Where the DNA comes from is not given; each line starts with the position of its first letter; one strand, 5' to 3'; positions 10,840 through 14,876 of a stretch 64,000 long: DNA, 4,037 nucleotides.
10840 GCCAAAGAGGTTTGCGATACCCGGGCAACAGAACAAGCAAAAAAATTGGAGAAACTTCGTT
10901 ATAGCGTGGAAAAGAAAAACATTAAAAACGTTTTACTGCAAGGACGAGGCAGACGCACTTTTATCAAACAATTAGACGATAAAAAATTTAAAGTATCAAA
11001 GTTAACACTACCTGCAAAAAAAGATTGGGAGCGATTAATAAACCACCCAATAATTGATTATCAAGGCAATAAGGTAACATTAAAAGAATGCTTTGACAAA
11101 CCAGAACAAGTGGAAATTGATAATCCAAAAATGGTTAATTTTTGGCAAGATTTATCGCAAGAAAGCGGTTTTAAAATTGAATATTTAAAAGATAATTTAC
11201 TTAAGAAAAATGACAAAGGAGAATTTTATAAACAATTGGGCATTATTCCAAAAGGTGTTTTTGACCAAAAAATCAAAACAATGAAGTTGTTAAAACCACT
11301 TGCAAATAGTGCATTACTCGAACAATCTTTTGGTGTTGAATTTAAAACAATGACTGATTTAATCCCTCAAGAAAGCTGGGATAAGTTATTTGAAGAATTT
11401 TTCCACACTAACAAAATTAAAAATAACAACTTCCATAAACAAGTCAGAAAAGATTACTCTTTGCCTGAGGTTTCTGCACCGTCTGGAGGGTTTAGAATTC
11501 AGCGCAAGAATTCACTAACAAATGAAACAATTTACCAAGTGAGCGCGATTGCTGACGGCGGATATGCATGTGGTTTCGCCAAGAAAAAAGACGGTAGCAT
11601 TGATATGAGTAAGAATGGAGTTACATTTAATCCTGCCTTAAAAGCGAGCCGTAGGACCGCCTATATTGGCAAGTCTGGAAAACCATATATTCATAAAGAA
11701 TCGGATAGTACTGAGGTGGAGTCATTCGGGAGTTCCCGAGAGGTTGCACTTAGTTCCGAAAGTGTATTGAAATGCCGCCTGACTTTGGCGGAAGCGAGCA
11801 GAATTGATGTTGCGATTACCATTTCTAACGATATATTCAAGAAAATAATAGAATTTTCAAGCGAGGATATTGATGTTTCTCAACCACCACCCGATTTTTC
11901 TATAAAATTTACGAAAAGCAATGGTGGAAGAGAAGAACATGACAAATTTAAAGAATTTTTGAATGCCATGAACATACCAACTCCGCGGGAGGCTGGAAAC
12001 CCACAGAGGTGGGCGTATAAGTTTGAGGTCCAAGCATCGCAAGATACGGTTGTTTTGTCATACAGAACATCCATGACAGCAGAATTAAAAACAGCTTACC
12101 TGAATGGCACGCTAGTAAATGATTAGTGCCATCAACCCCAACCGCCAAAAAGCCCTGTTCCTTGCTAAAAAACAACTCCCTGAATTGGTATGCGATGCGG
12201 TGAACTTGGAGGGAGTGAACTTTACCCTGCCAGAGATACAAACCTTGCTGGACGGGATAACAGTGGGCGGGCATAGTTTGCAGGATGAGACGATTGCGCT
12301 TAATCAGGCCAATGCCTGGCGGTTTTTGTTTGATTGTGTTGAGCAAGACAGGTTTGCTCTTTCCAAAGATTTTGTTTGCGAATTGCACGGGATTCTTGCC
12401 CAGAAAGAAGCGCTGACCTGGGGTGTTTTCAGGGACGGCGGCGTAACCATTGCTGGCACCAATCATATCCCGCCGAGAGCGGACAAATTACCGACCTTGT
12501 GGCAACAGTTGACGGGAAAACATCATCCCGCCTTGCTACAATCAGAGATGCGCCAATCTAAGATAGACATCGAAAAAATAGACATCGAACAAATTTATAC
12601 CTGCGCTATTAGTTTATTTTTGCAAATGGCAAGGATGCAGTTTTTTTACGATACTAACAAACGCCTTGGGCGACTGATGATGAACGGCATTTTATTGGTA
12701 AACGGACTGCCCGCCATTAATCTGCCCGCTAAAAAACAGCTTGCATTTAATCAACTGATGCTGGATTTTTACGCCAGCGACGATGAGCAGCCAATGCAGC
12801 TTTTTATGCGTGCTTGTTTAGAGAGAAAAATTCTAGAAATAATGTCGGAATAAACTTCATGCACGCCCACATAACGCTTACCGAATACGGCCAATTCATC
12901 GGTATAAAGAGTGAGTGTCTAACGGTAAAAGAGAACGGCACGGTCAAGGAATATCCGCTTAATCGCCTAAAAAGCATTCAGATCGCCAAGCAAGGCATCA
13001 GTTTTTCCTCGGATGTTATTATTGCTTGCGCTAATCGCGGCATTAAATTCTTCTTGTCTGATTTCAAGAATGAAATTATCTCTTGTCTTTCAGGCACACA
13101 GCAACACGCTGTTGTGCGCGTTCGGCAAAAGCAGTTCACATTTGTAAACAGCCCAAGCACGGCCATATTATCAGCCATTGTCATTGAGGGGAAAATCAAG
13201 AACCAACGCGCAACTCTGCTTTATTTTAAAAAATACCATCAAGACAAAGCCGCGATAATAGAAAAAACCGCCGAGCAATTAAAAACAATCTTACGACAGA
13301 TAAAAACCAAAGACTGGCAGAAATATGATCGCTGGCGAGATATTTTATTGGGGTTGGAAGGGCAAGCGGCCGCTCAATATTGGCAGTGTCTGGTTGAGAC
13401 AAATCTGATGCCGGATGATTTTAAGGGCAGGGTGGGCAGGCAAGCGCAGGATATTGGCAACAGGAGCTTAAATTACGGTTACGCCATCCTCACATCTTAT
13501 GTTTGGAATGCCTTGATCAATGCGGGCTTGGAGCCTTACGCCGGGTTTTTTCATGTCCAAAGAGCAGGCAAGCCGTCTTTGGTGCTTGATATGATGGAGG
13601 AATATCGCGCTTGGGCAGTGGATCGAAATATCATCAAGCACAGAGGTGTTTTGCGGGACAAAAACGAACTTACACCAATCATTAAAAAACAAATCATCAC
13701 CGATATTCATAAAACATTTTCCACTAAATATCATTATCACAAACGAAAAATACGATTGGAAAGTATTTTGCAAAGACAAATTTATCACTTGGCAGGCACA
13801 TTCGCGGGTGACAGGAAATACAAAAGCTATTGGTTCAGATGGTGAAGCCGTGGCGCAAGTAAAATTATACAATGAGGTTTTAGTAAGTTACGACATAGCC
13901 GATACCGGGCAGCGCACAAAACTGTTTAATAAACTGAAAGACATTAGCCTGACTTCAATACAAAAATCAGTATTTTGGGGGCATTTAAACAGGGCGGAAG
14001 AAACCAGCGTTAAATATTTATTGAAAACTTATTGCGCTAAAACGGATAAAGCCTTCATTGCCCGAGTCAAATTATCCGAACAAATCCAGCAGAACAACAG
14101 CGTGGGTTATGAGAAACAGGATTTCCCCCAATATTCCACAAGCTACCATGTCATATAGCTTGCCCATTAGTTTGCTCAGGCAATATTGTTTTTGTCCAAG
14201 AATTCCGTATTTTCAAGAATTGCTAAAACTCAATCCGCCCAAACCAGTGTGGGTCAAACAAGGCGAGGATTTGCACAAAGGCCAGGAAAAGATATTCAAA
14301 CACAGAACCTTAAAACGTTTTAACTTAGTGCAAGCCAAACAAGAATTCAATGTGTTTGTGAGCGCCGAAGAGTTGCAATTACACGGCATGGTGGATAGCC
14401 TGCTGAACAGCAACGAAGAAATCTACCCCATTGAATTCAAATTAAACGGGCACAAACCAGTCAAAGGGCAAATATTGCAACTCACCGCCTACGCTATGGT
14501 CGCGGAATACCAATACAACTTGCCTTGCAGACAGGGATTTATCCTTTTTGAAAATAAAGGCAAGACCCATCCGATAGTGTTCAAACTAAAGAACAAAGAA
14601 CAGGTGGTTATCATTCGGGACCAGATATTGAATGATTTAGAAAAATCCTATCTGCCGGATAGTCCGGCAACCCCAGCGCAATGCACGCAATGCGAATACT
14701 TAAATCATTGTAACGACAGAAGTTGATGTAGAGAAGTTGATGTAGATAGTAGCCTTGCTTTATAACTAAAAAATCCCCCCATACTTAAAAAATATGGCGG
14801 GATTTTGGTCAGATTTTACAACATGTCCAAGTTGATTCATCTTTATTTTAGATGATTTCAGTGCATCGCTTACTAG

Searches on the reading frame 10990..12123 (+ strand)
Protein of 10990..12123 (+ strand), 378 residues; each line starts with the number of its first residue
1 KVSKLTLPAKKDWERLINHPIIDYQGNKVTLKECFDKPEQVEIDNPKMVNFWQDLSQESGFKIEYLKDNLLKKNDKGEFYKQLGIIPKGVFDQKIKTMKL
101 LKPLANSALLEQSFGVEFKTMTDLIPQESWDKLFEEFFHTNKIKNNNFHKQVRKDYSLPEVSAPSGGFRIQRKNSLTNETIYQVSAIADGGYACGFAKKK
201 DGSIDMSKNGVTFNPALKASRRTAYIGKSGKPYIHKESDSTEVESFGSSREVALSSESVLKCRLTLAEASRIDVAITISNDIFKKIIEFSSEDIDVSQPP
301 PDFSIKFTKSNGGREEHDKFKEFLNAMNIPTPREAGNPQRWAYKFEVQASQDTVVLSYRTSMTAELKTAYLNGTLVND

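Call 64: search_solved_structures(query=window:10990-12123:+, max_evalue=10, show_alignments=3)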
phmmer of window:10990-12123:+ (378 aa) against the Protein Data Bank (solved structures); distinct sequences matched with E-value up to 10: 4.
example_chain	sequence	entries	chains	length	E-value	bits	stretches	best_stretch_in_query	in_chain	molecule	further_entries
8umf_A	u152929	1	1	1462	2.9e-05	26.6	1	137-209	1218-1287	Cas9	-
9ko9_A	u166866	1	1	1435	3.3e-05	26.5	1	137-209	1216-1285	CRISPR-associated endonuclease Cas9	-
9kor_A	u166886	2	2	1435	3.3e-05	26.5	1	137-209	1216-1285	CRISPR-associated endonuclease Cas9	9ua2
3d7l_A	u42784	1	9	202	0.035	16.5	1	59-138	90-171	Lin1944 protein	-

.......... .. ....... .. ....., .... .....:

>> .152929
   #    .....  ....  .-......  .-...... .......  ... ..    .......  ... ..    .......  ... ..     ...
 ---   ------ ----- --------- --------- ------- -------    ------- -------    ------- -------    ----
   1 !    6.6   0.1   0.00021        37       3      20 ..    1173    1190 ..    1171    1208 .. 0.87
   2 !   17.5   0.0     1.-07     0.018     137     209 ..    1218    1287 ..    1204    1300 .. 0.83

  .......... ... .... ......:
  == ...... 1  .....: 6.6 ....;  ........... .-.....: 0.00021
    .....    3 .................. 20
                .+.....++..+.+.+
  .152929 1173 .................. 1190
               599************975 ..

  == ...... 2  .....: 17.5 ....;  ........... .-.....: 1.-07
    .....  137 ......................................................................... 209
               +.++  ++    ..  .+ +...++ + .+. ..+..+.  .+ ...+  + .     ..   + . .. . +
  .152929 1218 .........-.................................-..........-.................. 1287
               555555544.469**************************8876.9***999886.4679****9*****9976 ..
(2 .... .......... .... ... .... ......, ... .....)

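Call 85: find_homologous_proteins(query=window:10990-12123:+, max_evalue=1e-10)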
Query window:10990-12123:+ (378 aa): 5 proteins with E <= 1e-10 among 2723 candidates.
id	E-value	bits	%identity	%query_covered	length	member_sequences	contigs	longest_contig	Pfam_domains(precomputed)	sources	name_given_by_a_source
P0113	4.6e-102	360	51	95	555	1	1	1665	-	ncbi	ncbi:MAG: hypothetical protein HFP77_00120, partial [Methylococcales symbiont of Iophon sp. n. MRB-2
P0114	8.9e-69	250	57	59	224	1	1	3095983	-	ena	-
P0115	2.2e-60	223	45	76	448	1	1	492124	-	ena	-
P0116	2.8e-59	219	43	82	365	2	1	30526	-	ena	-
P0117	6.6e-36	142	66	30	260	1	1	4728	-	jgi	-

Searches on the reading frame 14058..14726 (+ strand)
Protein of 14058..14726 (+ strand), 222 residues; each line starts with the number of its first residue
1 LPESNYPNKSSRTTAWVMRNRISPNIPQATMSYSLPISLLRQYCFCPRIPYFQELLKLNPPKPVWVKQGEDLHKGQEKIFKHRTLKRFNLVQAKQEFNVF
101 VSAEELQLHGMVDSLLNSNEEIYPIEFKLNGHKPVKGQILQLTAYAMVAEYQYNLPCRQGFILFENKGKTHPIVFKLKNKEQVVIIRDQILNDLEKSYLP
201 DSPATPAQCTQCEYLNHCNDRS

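Call 8: search_protein_families(library=pfam, proteins=[window:14058-14726:+])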
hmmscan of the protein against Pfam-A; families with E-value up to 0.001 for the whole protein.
window:14058-14726:+ (222 aa): 2 families
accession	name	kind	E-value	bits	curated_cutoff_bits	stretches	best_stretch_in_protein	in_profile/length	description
PF01930.23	Cas_Cas4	-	1.1e-10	42.3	22.7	1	38-218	3-158/160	Domain of unknown function DUF83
PF12705.13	PDDEXK_1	-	1.8e-09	38.4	22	1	87-219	109-247/247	PD-(D/E)XK nuclease superfamily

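Call 12: find_encoding_contigs(protein=window:14058-14726:+, flank=10000, max_places=10)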
Protein window:14058-14726:+ (222 aa): no gene with exactly this product is on record in the collection.

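Call 54: find_homologous_proteins(query=window:14148-14726:+, max_evalue=1e-20)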
Query window:14148-14726:+ (192 aa): 112 proteins with E <= 1e-20 among 152 candidates.
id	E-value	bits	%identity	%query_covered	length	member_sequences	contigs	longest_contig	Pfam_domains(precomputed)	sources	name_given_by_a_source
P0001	4.5e-127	439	100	100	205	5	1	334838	PF01930.24,PF12705.14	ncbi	-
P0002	2.9e-116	404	90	100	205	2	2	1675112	PF01930.24,PF12705.14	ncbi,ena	-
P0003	3.6e-112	391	86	100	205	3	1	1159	PF01930.24,PF12705.14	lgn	-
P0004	8.0e-110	383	85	100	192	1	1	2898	PF01930.24,PF12705.14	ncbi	-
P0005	1.2e-107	376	85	100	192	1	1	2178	PF01930.24,PF12705.14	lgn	-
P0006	1.1e-103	363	82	99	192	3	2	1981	PF01930.24,PF12705.14,PF06023.19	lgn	-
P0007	1.1e-101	357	80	100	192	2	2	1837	PF01930.24,PF12705.14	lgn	-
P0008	5.7e-101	354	79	100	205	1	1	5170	PF01930.24,PF12705.14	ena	-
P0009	8.2e-101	354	80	100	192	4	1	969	PF01930.24,PF12705.14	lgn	-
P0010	2.1e-96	339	74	100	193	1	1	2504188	PF01930.24,PF12705.14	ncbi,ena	-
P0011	2.9e-96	339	76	100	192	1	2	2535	PF01930.24,PF12705.14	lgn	-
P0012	1.4e-92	327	73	100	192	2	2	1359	PF01930.24,PF12705.14,PF06023.19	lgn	-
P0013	3.1e-91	323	73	99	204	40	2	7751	PF01930.24,PF12705.14,PF06023.19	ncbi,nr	ncbi:hypothetical protein BSPLISOX_3151 [uncultured Gammaproteobacteria bacterium]|nr:hypothetical p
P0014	9.5e-88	311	69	100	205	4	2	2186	PF01930.24,PF12705.14,PF06023.19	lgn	-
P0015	2.3e-87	310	70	100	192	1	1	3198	PF01930.24,PF12705.14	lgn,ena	-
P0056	2.8e-46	176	44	98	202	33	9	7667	PF01930.24,PF12705.14,PF06023.19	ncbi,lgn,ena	-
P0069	8.2e-44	168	44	99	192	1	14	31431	PF12705.14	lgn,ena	-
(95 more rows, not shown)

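Call 55: find_encoding_contigs(protein=P0001, flank=10000, max_places=10)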
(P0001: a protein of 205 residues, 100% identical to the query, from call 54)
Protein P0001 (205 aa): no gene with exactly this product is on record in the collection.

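Call 56: find_encoding_contigs(protein=P0002, flank=10000, max_places=10)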
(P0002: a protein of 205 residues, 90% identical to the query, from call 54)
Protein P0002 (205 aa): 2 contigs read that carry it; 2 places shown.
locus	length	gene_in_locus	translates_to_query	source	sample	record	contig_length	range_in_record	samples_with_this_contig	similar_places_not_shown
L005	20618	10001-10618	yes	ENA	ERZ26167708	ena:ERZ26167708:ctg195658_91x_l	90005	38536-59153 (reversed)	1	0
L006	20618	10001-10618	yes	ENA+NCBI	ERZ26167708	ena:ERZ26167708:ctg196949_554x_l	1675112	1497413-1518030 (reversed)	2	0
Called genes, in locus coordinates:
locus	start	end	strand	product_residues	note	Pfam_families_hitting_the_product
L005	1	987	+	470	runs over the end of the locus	PF03150:CCP_MauG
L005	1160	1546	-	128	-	PF01850:PIN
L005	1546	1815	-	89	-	PF04014:MazE_antitoxin (weak)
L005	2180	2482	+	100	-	PF01609:DDE_Tnp_1 (weak), PF13701:DDE_Tnp_1_4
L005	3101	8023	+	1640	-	PF21069:Csx12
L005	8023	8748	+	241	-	PF02661:Fic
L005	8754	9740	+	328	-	PF01867:Cas_Cas1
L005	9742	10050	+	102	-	PF09827:CRISPR_Cas2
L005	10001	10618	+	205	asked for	PF01930:Cas_Cas4, PF12705:PDDEXK_1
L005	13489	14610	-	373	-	PF00107:ADH_zinc_N (weak)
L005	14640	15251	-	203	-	PF00378:ECH_1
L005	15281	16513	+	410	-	PF14690:Zn_ribbon_ISL3, PF13542:HTH_Tnp_ISL3, PF01610:DDE_Tnp_ISL3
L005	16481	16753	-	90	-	PF00378:ECH_1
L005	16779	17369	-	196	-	-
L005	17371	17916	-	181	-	-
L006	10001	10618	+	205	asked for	PF01930:Cas_Cas4, PF12705:PDDEXK_1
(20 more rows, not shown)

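Call 69: find_encoding_contigs(protein=P0069, flank=8000, max_places=10)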
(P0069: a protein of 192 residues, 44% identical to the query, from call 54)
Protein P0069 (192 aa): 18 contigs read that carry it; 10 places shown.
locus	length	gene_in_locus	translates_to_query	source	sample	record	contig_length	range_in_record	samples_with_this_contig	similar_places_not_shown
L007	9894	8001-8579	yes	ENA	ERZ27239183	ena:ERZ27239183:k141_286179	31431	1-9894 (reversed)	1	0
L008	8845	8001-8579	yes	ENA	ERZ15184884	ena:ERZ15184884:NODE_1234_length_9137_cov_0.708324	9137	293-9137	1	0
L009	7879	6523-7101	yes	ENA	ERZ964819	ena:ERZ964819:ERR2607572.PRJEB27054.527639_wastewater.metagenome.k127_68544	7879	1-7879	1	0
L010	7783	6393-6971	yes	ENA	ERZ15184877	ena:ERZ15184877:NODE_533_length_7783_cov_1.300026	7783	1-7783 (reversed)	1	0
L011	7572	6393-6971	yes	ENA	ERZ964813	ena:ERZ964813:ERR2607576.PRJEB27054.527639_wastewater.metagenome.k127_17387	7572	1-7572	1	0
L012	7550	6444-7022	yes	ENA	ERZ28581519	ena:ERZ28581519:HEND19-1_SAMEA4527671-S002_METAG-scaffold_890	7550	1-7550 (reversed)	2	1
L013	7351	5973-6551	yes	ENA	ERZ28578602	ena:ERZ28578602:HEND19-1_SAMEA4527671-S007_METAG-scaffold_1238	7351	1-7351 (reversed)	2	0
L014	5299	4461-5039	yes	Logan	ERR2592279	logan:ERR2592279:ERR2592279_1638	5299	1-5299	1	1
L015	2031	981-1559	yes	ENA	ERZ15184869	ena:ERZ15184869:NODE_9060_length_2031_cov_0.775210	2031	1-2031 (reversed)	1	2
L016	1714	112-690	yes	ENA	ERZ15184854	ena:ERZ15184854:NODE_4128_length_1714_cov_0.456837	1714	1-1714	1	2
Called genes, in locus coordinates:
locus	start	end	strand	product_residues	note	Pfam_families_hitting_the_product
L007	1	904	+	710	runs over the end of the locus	PF02638:GHL10, PF13200:DUF4015 (weak)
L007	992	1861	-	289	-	PF00106:adh_short, PF01370:Epimerase (weak), PF08659:KR, PF13561:adh_short_C2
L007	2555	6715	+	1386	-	PF21069:Csx12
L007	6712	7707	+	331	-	PF01867:Cas_Cas1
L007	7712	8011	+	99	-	PF09827:CRISPR_Cas2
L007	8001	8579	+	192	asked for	PF12705:PDDEXK_1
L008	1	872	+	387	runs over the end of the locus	?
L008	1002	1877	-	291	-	PF00106:adh_short, PF01370:Epimerase (faint), PF08659:KR, PF13561:adh_short_C2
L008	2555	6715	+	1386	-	PF21069:Csx12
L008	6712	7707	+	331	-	PF01867:Cas_Cas1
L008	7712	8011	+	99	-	PF09827:CRISPR_Cas2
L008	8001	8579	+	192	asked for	PF12705:PDDEXK_1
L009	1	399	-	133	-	?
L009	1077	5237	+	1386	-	PF21069:Csx12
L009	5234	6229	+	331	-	PF01867:Cas_Cas1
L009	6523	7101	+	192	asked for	PF12705:PDDEXK_1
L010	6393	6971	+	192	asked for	PF12705:PDDEXK_1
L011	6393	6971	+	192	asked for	PF12705:PDDEXK_1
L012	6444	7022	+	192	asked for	PF12705:PDDEXK_1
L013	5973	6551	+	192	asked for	PF12705:PDDEXK_1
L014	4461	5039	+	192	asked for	PF12705:PDDEXK_1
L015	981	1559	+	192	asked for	PF12705:PDDEXK_1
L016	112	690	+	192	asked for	PF12705:PDDEXK_1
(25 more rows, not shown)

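Call 78: find_encoding_contigs(protein=P0056, flank=8000, max_places=10)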
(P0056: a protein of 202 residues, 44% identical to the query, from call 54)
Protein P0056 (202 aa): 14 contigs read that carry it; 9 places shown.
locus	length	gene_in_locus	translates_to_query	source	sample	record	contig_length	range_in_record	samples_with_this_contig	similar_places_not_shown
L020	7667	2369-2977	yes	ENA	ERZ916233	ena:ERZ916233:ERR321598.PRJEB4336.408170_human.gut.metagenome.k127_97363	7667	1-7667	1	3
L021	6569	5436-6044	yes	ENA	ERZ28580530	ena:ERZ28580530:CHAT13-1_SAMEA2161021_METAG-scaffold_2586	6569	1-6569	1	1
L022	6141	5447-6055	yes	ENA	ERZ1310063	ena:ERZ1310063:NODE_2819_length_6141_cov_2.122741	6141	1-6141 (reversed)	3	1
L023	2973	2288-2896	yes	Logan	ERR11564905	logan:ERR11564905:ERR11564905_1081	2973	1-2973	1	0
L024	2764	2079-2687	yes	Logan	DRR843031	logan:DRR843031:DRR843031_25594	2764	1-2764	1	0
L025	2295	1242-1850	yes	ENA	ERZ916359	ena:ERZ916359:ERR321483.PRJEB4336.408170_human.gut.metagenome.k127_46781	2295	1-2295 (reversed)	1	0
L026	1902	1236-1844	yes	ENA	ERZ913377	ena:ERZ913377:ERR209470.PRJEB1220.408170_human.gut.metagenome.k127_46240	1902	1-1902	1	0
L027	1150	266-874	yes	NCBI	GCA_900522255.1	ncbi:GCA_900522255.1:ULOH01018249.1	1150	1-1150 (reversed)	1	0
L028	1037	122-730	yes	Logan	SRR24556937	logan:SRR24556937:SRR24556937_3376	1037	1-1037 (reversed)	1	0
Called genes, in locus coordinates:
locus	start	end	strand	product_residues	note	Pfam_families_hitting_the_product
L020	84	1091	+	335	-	-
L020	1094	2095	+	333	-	PF01867:Cas_Cas1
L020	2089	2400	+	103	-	PF09827:CRISPR_Cas2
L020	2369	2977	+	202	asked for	PF01930:Cas_Cas4, PF12705:PDDEXK_1 (weak), PF06023:Csa1 (weak)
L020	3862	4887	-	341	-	PF10340:Say1_Mug180, PF20434:BD-FAE, PF07859:Abhydrolase_3, PF00326:Peptidase_S9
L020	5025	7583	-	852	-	-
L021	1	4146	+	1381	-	?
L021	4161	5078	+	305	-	PF01867:Cas_Cas1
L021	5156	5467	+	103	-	PF09827:CRISPR_Cas2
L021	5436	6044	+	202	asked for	PF01930:Cas_Cas4, PF12705:PDDEXK_1 (weak), PF06023:Csa1 (weak)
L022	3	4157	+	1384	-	?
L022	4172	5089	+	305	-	PF01867:Cas_Cas1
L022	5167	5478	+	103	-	PF09827:CRISPR_Cas2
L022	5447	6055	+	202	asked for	PF01930:Cas_Cas4, PF12705:PDDEXK_1 (weak), PF06023:Csa1 (weak)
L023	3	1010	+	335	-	?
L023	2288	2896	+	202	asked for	PF01930:Cas_Cas4, PF12705:PDDEXK_1 (weak), PF06023:Csa1 (weak)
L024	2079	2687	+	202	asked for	PF01930:Cas_Cas4, PF12705:PDDEXK_1 (weak), PF06023:Csa1 (weak)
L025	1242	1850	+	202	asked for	PF01930:Cas_Cas4, PF12705:PDDEXK_1 (weak), PF06023:Csa1 (weak)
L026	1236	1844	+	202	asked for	PF01930:Cas_Cas4, PF12705:PDDEXK_1 (weak), PF06023:Csa1 (weak)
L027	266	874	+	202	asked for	PF01930:Cas_Cas4, PF12705:PDDEXK_1 (weak), PF06023:Csa1 (weak)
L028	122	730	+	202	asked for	PF01930:Cas_Cas4, PF12705:PDDEXK_1 (weak), PF06023:Csa1 (weak)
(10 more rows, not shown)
